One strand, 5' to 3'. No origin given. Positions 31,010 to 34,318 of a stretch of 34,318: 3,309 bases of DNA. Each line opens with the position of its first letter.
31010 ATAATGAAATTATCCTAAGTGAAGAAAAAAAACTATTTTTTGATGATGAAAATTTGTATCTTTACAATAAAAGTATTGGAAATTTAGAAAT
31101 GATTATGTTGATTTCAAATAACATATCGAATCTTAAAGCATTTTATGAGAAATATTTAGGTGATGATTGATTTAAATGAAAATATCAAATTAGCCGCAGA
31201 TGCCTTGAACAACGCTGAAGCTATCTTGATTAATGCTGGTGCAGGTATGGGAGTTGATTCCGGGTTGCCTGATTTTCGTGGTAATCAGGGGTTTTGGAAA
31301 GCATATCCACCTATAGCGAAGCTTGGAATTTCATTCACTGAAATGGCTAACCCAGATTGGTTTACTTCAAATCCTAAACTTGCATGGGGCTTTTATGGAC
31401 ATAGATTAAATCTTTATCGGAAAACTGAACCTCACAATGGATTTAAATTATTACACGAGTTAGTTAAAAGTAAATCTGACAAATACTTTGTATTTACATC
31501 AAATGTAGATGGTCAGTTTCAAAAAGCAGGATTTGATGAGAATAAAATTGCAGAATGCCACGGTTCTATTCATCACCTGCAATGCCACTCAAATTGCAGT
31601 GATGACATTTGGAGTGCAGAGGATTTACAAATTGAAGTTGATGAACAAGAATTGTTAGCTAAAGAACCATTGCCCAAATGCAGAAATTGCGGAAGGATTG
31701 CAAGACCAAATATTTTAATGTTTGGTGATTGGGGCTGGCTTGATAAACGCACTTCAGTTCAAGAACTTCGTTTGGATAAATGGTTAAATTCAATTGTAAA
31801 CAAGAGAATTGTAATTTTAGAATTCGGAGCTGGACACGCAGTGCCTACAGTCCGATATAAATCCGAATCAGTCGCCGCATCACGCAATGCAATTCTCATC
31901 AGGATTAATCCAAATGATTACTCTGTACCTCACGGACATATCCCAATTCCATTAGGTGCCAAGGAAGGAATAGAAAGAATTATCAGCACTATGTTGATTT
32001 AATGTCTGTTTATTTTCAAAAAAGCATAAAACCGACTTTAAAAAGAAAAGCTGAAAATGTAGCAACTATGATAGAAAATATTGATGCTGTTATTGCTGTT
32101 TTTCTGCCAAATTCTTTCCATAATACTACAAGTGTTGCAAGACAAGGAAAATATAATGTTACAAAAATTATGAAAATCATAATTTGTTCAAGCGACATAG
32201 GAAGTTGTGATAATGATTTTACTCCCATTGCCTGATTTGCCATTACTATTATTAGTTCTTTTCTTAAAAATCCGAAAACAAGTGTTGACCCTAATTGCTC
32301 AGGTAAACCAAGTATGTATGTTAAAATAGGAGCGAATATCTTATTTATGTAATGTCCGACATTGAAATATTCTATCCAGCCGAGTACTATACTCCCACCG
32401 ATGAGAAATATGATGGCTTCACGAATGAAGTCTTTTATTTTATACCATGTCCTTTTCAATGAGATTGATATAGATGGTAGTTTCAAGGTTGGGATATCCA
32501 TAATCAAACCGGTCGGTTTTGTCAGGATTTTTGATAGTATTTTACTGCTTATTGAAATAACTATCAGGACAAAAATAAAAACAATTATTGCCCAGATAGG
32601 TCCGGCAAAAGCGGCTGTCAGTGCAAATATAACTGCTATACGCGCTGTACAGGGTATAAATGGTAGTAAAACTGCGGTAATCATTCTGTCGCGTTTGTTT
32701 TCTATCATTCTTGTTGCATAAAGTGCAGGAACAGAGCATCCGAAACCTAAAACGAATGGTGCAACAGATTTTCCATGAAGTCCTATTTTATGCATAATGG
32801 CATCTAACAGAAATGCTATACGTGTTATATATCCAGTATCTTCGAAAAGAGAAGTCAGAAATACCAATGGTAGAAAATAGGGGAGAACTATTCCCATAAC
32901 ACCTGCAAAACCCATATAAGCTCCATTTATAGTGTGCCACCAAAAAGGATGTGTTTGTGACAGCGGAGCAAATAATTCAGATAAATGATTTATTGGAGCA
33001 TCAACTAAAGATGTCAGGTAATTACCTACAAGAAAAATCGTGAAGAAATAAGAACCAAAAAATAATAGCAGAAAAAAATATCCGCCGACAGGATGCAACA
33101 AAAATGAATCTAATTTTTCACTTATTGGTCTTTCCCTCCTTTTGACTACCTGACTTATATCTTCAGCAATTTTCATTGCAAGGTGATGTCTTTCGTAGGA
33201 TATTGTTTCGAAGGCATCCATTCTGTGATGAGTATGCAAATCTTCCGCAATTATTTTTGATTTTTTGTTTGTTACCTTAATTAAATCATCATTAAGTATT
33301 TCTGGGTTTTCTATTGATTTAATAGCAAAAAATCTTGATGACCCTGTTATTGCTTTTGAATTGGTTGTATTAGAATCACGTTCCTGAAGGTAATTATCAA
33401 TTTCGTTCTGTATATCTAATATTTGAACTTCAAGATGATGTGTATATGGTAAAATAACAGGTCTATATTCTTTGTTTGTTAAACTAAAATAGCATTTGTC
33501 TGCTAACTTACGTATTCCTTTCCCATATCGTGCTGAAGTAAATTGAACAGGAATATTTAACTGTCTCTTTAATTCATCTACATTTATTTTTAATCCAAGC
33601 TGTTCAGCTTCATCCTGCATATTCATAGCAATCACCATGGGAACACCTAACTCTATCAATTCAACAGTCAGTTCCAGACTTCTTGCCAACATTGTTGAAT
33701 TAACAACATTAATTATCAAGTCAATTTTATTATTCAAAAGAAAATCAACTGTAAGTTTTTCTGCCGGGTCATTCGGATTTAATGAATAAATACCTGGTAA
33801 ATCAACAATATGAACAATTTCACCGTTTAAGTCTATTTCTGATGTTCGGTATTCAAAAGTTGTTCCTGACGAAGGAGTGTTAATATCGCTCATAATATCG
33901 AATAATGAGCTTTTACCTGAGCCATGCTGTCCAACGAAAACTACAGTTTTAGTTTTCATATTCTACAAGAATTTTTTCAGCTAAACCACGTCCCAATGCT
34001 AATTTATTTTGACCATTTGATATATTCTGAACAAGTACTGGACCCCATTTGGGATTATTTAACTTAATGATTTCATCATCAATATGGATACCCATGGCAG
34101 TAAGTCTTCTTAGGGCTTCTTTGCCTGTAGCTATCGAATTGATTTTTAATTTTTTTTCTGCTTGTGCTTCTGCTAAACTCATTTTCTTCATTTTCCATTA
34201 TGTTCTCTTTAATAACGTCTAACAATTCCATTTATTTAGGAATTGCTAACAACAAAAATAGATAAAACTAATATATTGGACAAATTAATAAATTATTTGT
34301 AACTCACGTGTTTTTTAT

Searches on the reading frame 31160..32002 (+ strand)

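Call 66: search_protein_families(library=pfam, proteins=[window:31160-32002:+], max_evalue=0.001)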
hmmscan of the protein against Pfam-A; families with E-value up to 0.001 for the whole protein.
window:31160-32002:+ (280 aa): 1 family
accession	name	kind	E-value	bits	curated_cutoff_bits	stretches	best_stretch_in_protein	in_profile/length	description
PF02146.23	SIR2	-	9.4e-23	81.5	24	1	27-190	1-150/180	Sir2 family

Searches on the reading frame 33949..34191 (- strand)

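Call 66: search_protein_families(library=pfam, proteins=[window:33949-34191:-], max_evalue=0.001)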
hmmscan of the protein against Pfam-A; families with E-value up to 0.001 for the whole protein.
window:33949-34191:- (80 aa): 2 families
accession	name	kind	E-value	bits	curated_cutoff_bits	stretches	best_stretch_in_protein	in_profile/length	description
PF04023.20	FeoA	-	5.1e-14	52.5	23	1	4-77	1-73/74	FeoA domain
PF00846.24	Hanta_nucleocap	-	5.7e-05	22.7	27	1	9-72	348-410/428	Hantavirus nucleocapsid protein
